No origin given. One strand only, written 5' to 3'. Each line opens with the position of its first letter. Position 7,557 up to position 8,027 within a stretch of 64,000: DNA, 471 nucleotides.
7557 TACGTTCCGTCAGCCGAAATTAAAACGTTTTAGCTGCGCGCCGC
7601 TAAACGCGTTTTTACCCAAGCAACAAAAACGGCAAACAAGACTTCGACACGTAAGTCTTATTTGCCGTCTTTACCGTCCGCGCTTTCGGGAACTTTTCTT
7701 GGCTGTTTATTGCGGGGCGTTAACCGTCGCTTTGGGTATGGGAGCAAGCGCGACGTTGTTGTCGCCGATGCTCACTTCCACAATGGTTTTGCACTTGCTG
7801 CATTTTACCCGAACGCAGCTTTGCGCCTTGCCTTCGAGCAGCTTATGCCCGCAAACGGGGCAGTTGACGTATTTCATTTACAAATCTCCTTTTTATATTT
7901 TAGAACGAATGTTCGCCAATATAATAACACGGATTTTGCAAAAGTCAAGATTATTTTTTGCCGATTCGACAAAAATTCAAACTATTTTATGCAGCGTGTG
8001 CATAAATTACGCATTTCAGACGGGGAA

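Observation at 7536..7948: Com-like zinc ribbon, then two terminators, then an RHS gene with no visible promoter: possible post-transcriptional gate on the toxin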

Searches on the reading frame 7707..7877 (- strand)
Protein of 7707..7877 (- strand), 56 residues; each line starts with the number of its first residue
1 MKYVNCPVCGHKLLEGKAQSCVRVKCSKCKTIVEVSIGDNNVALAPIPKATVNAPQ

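Call 4: search_protein_families(library=pfam, proteins=[window:7707-7877:-], max_evalue=1)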
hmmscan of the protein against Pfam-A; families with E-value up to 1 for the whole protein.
window:7707-7877:- (56 aa): 26 families (the best 25 are shown)
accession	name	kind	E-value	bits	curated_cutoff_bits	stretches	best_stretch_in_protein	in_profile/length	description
PF13248.11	Zn_ribbon_3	-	0.00038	20.3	27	2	3-21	2-19/26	zinc-ribbon domain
PF22747.2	Zn_ribbon_DUF2089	-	0.0028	18.2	27.6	2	6-13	1-8/32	DUF2089 zinc ribbon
PF14354.12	Lar_restr_allev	-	0.0035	18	28.6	1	5-31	5-33/58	Restriction alleviation protein Lar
PF23454.1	Zn_ribbon_Brz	-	0.0074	17.3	27.9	0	22-47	4-29/58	Transcriptional regulator Brz zinc beta ribbon domain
PF02150.21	Zn_ribbon_RPB9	-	0.025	14.9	25.2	1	6-34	4-32/36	RNA polymerases M/15 Kd subunit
PF24042.1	DUF7351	-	0.031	14.5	31.2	1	5-33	3-31/177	Domain of unknown function (DUF7351)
PF05129.18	Zn_ribbon_Elf1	-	0.042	14.4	29.8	1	3-37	22-60/79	Transcription elongation factor Elf1 like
PF14205.11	Cys_rich_KTR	-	0.044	14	25.5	1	2-42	2-46/54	Cysteine-rich KTR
PF23547.1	Zn_ribbon_FGT1_1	-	0.057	13.5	27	1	22-38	1-17/35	FORGETTER1 first zinc ribbon domain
PF24451.1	DUF7567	-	0.062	13.7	27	1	3-36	16-47/131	Family of unknown function (DUF7567)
PF19335.5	HMBD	-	0.068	13.6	23.6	1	5-13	17-25/28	Heavy metal binding domain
PF10122.14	Zn_ribbon_Com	-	0.08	12.9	22.9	1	2-33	3-34/52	Mu-like prophage protein Com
PF13453.11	Zn_ribbon_TFIIB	-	0.085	12.7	22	1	5-30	1-26/41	Transcription factor zinc-finger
PF24460.1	DUF7575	-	0.092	12.6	28.5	1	4-13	4-13/28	Domain of unknown function (DUF7575)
PF18439.7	zf_UBZ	-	0.11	12.6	25.6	0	3-17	2-16/32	Ubiquitin-Binding Zinc Finger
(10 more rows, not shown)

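Call 9: find_homologous_proteins(query=window:7707-7877:-, max_evalue=0.01)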
Query window:7707-7877:- (56 aa): 9 proteins with E <= 0.01 among 9 candidates.
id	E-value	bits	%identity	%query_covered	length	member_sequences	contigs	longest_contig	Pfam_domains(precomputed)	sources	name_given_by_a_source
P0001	4.0e-30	119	98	100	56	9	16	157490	-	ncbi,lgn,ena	-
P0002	8.0e-29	115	98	100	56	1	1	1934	-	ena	-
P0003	4.6e-24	100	87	96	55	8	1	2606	-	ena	-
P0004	2.3e-21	92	89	84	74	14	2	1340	-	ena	-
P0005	2.0e-20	89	87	84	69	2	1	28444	-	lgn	-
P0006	3.4e-20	88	87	84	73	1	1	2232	-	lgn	-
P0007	4.1e-11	60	55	100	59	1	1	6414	-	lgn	-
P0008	6.4e-11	59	63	82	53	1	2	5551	-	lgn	-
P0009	1.0e-10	58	64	84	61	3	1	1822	-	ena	-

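Call 10: search_protein_families(library=ncbifam, proteins=[window:7707-7877:-], max_evalue=0.1)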
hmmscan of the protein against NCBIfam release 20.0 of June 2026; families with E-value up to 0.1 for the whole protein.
window:7707-7877:- (56 aa): 10 families
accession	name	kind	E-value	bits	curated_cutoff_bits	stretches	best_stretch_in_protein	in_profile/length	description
NF001606.0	PRK00398.1-3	equivalog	0.00051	19.8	72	0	3-14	19-30/44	DNA-directed RNA polymerase subunit P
NF047912.1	ECs_2282_CxxC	subfamily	0.0035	17.2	37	1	5-33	4-37/60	ECs_2282 family putative zinc-binding protein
NF000419.2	blaCMH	exception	0.026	13.7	875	1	28-55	299-324/381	CMH family class C beta-lactamase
TIGR03655.1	anti_R_Lar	subfamily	0.027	14.8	39.6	1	5-35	3-40/55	Lar family restriction alleviation protein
NF000187.3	BlaMIR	exception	0.038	13.1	882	1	29-55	300-324/381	MIR family cephalosporin-hydrolyzing class C beta-lactamase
NF000385.4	blaACT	exception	0.049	12.6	810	1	28-55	299-324/380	ACT family cephalosporin-hydrolyzing class C beta-lactamase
NF011482.0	PRK14892.1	equivalog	0.05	13.5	109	1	4-36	22-55/101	putative transcription elongation factor Elf1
NF041070.1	carrier_LysW_Arch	domain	0.059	13.4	75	0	3-48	3-49/57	alpha-aminoadipate/glutamate carrier protein LysW/ArgW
NF001638.0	PRK00418.1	equivalog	0.093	12.6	83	0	3-32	7-36/65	DNA gyrase inhibitor YacG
NF001629.0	PRK00415.1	equivalog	0.095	12.2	70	0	3-17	33-47/62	30S ribosomal protein S27e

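Call 12: find_encoding_contigs(protein=P0001, flank=10000, max_places=8)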
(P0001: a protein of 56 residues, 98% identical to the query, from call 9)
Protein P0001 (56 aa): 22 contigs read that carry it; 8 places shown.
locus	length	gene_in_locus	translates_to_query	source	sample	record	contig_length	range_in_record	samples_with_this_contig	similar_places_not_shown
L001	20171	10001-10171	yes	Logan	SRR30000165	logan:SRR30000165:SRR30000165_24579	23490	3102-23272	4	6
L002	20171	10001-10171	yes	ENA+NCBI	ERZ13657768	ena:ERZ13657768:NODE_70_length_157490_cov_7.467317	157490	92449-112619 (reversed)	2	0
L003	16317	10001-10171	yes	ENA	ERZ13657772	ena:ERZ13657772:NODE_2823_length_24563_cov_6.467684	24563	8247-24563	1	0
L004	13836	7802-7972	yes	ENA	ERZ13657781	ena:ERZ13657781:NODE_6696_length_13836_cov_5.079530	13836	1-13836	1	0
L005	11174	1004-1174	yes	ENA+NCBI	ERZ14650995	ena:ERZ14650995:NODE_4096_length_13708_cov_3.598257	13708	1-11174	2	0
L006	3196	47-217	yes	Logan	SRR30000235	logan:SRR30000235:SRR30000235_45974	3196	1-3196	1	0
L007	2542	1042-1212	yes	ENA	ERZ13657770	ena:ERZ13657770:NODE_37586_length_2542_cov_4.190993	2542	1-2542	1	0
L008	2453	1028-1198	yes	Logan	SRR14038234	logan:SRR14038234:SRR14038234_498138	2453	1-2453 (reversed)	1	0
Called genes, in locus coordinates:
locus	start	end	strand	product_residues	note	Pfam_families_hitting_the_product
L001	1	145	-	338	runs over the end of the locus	PF08240:ADH_N, PF00107:ADH_zinc_N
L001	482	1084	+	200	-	PF13483:Lactamase_B_3, PF12706:Lactamase_B_2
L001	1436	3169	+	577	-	PF09479:Flg_new, PF16411:SusF_SusE (faint)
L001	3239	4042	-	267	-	PF00356:LacI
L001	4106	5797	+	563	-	PF02903:Alpha-amylase_N, PF00128:Alpha-amylase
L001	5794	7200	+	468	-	PF01547:SBP_bac_1, PF13416:SBP_bac_8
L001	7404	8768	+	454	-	PF00528:BPD_transp_1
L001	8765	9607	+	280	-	PF00528:BPD_transp_1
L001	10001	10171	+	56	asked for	-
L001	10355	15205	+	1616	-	PF25023:TEN_YD-shell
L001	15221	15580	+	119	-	-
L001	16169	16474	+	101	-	-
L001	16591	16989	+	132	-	PF01337:Barstar (weak)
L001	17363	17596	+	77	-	-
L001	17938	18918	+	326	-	PF01391:Collagen (faint)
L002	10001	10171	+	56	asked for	-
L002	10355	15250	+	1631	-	PF25023:TEN_YD-shell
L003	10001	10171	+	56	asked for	-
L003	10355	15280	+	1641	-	PF25023:TEN_YD-shell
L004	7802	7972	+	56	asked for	-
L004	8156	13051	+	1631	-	PF25023:TEN_YD-shell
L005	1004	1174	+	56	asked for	-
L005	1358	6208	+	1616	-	PF25023:TEN_YD-shell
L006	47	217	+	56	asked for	-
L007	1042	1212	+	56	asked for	-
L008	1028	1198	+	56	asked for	-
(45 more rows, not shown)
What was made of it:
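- On RHS/YD-repeat polymorphic toxin: Strains carry RHS proteins of 1616, 1631 or 1641 aa with different downstream genes (call 12).
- The RHS C-termini and the downstream genes differ between strains (call 12).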

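Call 13: find_encoding_contigs(protein=P0007, flank=10000, max_places=4)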
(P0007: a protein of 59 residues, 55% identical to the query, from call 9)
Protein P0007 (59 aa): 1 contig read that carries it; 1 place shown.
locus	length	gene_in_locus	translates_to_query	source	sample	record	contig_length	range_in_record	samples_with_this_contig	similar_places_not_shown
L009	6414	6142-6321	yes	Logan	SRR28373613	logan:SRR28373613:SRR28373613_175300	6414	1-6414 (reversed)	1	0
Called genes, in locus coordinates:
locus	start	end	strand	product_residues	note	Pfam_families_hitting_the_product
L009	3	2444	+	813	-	?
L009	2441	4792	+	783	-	PF00580:UvrD-helicase, PF13245:AAA_19, PF00580:UvrD-helicase, PF13361:UvrD_C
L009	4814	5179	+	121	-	PF13361:UvrD_C (weak)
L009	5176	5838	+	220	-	PF12705:PDDEXK_1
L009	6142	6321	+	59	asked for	-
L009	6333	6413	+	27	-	?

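Call 14: find_encoding_contigs(protein=P0008, flank=10000, max_places=4)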
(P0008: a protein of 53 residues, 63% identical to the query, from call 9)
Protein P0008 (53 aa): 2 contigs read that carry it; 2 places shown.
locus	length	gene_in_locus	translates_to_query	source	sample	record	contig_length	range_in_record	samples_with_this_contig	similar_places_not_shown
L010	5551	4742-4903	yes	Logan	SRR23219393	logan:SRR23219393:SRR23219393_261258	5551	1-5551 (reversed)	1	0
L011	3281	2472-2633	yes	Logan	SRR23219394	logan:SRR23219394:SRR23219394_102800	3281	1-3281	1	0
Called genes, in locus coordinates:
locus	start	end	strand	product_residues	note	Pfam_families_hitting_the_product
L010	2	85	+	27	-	?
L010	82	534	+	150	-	PF00383:dCMP_cyt_deam_1, PF14437:MafB19-deam, PF14439:Bd3614-deam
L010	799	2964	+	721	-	PF08447:PAS_3, PF00512:HisKA, PF02518:HATPase_c, PF00072:Response_reg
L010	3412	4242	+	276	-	PF01522:Polysacc_deac_1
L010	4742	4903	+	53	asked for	-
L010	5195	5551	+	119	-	?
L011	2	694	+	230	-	?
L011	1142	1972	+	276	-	PF01522:Polysacc_deac_1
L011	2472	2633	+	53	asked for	-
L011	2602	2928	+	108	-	-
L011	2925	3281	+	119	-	?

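Call 15: find_encoding_contigs(protein=P0005, flank=10000, max_places=4)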
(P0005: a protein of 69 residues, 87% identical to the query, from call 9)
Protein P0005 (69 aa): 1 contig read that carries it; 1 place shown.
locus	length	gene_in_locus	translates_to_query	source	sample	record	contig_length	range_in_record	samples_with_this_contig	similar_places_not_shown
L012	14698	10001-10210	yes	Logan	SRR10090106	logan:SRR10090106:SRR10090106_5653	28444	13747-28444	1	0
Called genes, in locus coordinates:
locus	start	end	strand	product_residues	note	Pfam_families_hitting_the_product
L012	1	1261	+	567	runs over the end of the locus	PF09479:Flg_new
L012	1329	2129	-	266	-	PF00356:LacI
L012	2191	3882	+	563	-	PF02903:Alpha-amylase_N, PF00128:Alpha-amylase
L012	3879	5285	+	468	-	PF01547:SBP_bac_1, PF13416:SBP_bac_8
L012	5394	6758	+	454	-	PF00528:BPD_transp_1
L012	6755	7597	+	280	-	PF00528:BPD_transp_1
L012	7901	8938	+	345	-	PF03786:UxuA, PF01261:AP_endonuc_2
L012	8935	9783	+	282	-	PF00106:adh_short, PF13561:adh_short_C2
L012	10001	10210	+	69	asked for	-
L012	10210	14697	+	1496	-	?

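Call 16: find_encoding_contigs(protein=P0009, flank=10000, max_places=4)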
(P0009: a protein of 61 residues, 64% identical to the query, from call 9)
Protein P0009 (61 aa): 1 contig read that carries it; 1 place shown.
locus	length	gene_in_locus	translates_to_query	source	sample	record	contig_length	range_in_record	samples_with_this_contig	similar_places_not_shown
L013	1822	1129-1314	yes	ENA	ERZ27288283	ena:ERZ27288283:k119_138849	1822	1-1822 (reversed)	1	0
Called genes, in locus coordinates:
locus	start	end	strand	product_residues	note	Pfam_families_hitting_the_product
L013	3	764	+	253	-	?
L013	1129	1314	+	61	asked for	-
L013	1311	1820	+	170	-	?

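Call 20: find_related_loci(query=A1, collection=genome_contigs, flank=8000)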
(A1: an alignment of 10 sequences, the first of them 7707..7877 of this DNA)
Query A1 (56 aa) in genome_contigs; peptide patterns used: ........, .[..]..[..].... (x = any residue, [..] = any of these).
37 stretches matched a pattern; 3 encode a relative of the query (tblastn E <= 1e-3); 3 distinct loci.
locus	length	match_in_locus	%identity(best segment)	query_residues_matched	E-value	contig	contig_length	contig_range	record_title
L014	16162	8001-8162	89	1-54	4e-29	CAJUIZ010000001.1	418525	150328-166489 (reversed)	MAG TPA_asm: uncultured Christensenellaceae bacterium isolate MGBC153675 genome assembly, contig: MGBC153675.1, whole ge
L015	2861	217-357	70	1-47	6e-19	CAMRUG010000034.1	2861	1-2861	MAG TPA_asm: uncultured Clostridia bacterium isolate SRR13573575_bin.43_metawrap_v1.3_MAG genome assembly, contig: NODE.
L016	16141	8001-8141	64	1-47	2e-18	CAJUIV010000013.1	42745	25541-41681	MAG TPA_asm: uncultured Christensenellaceae bacterium isolate MGBC143961 genome assembly, contig: MGBC143961.13, whole g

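Call 27: search_protein_representatives(alignment_id=A1)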
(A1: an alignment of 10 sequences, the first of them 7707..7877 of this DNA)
Query: 10 sequences, 57 profile positions. Proteins with E-value up to 0.001 (for the whole library): 169; up to 1e-10: 18; up to 1e-30: 0. The best 150 are listed.
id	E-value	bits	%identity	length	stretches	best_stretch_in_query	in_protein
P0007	1.7e-27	111.0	-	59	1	1-56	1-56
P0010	7.0e-17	77.0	-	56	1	1-45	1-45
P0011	1.3e-15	72.9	-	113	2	1-45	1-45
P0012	4.7e-15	71.1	-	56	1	2-51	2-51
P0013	5.2e-15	71.0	-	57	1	1-46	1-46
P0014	4.1e-14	68.1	-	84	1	1-44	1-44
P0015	5.1e-14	67.8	-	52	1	1-49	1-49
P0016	9.6e-14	67.0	-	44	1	9-48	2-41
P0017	1.8e-13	66.1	-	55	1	1-44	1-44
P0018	2.8e-12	62.3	-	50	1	1-48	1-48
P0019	3.0e-12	62.2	-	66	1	1-43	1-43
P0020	3.3e-12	62.0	-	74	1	1-43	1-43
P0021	3.7e-12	61.9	-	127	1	1-49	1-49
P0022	8.0e-12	60.8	-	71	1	2-53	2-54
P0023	9.9e-12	60.5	-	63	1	1-54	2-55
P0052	7.4e-07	44.9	-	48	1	1-44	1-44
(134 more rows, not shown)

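Call 29: search_protein_families(library=pfam, alignment_id=A2, max_evalue=0.001)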
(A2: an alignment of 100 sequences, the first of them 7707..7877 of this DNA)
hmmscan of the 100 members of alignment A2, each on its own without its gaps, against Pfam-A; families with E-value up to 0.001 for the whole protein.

A. member 1, window:7707-7877:- (56 aa): 1 family
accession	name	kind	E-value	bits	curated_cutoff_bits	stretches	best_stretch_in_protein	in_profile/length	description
PF13248.11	Zn_ribbon_3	-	0.00038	20.3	27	0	3-21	2-19/26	zinc-ribbon domain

B. families by the number of members that match (of 100 scanned): 32 families (the first 25 are shown)
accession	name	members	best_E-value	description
PF13248.11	Zn_ribbon_3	29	2e-07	zinc-ribbon domain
PF10122.14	Zn_ribbon_Com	27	3.1e-07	Mu-like prophage protein Com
PF24460.1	DUF7575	8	8.2e-05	Domain of unknown function (DUF7575)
PF13717.11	Zn_ribbon_4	6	8.7e-05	zinc-ribbon domain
PF23454.1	Zn_ribbon_Brz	5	8.6e-05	Transcriptional regulator Brz zinc beta ribbon domain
PF12773.13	DZR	5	0.00012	Double zinc ribbon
PF14354.12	Lar_restr_allev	5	0.00036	Restriction alleviation protein Lar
PF14205.11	Cys_rich_KTR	4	2.1e-05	Cysteine-rich KTR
PF03119.21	DNA_ligase_ZBD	4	4.3e-05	NAD-dependent DNA ligase C4 zinc finger domain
PF13453.11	Zn_ribbon_TFIIB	3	3.1e-05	Transcription factor zinc-finger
PF01396.24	Zn_ribbon_Top1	2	0.00013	Topoisomerase DNA binding C4 zinc finger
PF13240.11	Zn_Ribbon_1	2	0.0002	zinc-ribbon domain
PF17848.7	Zn_ribbon_ACC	2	0.0002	Acetyl-CoA carboxylase zinc finger domain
PF05129.18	Zn_ribbon_Elf1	2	0.00025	Transcription elongation factor Elf1 like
PF13719.11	Zn_ribbon_5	2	0.00027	zinc-ribbon domain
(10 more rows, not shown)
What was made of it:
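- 27 of 100 superfamily members reach Pfam Com at E <= 1e-3 (call 29).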

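Call 30: search_solved_structures(query=A2, max_evalue=1, show_alignments=2)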
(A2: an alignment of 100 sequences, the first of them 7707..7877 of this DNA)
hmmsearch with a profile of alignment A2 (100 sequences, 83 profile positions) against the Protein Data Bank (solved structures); distinct sequences matched with E-value up to 1: 53.
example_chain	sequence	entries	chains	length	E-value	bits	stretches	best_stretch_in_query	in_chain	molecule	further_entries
9fhl_a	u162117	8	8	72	0.0025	20.6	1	15-50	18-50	aS34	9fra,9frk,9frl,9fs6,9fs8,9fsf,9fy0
5k2m_E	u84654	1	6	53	0.0037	20.1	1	16-48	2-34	Probable lysine biosynthesis protein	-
9p9v_A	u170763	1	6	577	0.005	19.7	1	16-67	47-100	ATP-dependent clpX-like chaperone, mitochondrial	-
9ykx_A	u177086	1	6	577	0.005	19.7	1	16-67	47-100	ATP-dependent clpX-like chaperone, mitochondrial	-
1qyp_A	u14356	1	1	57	0.011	18.6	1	13-44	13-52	RNA POLYMERASE II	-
4c2m_I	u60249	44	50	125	0.013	18.3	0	16-45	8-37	DNA-DIRECTED RNA POLYMERASE I SUBUNIT RPA12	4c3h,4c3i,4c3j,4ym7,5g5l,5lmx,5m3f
9e6q_Ah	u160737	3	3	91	0.019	17.8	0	11-29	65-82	eL42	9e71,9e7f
2cor_A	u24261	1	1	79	0.021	17.7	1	15-47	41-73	PINCH protein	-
6zj3_Sc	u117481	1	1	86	0.038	16.8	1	23-53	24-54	Ribosomal protein eS27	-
4v8m_AW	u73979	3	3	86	0.045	16.6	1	23-47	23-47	40S RIBOSOMAL PROTEIN S27, PUTATIVE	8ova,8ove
6kf4_G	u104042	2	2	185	0.057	16.3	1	9-33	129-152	Transcription factor E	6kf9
8br8_Se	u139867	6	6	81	0.074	15.9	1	23-48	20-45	Ribosomal protein S27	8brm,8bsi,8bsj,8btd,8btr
5fj8_I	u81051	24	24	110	0.077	15.9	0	17-41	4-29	DNA-DIRECTED RNA POLYMERASE III SUBUNIT RPC10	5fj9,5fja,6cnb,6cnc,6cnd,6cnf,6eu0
6k0a_G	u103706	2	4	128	0.08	15.8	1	14-68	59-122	Ribonuclease P protein component 4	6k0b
7aoc_I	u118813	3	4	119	0.085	15.7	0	18-43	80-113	DNA-directed RNA polymerase I subunit RPA12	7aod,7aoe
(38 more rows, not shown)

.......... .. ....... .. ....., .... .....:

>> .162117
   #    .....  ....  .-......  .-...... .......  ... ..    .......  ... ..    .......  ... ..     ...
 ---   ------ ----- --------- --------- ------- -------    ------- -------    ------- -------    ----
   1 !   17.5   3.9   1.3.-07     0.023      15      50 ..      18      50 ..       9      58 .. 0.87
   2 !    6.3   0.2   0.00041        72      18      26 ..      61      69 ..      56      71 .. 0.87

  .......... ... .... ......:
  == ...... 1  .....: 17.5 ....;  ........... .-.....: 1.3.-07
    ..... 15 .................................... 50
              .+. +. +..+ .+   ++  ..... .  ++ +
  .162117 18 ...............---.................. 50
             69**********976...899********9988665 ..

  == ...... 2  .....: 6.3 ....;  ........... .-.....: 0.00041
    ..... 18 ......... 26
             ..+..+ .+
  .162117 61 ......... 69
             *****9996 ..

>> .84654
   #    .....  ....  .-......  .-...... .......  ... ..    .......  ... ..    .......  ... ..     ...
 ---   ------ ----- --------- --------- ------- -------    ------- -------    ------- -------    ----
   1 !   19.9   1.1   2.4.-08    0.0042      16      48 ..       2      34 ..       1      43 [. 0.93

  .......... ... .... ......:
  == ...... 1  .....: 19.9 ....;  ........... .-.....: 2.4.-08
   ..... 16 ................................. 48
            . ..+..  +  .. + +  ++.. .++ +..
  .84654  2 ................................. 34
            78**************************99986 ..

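Call 36: find_encoding_contigs(protein=P0010, flank=8000, max_places=3)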
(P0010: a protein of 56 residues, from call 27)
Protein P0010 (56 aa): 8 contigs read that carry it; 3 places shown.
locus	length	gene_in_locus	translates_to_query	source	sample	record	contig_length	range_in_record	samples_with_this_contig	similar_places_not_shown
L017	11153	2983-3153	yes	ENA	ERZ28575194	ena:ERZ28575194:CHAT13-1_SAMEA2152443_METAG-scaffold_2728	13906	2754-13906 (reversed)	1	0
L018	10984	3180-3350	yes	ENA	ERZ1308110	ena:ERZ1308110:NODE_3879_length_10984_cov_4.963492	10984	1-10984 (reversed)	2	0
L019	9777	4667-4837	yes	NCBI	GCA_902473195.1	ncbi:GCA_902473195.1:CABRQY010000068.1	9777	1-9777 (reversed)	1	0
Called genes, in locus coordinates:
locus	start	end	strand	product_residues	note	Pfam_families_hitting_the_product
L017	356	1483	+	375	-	PF13784:Fic_N, PF02661:Fic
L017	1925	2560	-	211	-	-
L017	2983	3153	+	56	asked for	-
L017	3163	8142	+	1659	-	PF20148:DUF6531 (weak), PF01079:Hint (weak), PF07591:PT-HINT, PF13403:Hint_2 (faint)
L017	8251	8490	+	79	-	-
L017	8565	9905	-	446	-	PF07508:Recombinase, PF13408:Zn_ribbon_recom (faint)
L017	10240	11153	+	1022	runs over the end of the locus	PF17132:Glyco_hydro_106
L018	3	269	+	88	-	?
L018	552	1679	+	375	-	PF13784:Fic_N, PF02661:Fic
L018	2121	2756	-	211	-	-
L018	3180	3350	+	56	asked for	-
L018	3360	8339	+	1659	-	PF20148:DUF6531 (weak), PF01079:Hint (weak), PF07591:PT-HINT, PF13403:Hint_2 (faint)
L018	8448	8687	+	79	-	-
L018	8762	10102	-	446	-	PF07508:Recombinase, PF13408:Zn_ribbon_recom (faint)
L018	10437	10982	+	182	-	?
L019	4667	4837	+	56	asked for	-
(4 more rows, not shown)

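Call 37: find_encoding_contigs(protein=P0012, flank=8000, max_places=3)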
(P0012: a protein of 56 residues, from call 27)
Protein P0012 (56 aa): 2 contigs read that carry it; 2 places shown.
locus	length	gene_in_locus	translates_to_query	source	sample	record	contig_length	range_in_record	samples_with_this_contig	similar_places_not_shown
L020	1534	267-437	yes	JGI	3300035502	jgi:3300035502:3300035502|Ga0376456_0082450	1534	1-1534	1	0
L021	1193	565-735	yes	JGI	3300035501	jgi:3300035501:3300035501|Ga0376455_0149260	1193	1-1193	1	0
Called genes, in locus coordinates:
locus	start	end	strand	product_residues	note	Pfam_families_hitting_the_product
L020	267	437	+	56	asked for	-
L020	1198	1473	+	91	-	-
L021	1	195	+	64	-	?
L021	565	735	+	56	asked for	-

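Call 38: find_encoding_contigs(protein=P0020, flank=8000, max_places=3)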
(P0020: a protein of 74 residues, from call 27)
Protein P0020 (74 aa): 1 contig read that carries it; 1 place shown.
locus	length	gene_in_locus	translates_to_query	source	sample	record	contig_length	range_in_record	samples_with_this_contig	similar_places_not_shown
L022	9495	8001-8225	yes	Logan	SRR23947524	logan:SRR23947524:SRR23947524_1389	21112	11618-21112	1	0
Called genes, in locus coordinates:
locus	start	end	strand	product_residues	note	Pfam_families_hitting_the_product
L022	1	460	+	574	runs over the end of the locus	PF13088:BNR_2, PF15902:Sortilin-Vps10 (faint)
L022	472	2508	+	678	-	PF09479:Flg_new (weak)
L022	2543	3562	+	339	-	PF13088:BNR_2 (weak), PF02012:BNR (faint), PF13088:BNR_2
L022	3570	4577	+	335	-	PF00370:FGGY_N (faint)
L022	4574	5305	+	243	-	PF03328:HpcH_HpaI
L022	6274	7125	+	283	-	PF14249:Tocopherol_cycl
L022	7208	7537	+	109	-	PF06153:CdAMP_rec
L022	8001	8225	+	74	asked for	-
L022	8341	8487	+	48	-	-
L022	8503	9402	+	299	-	-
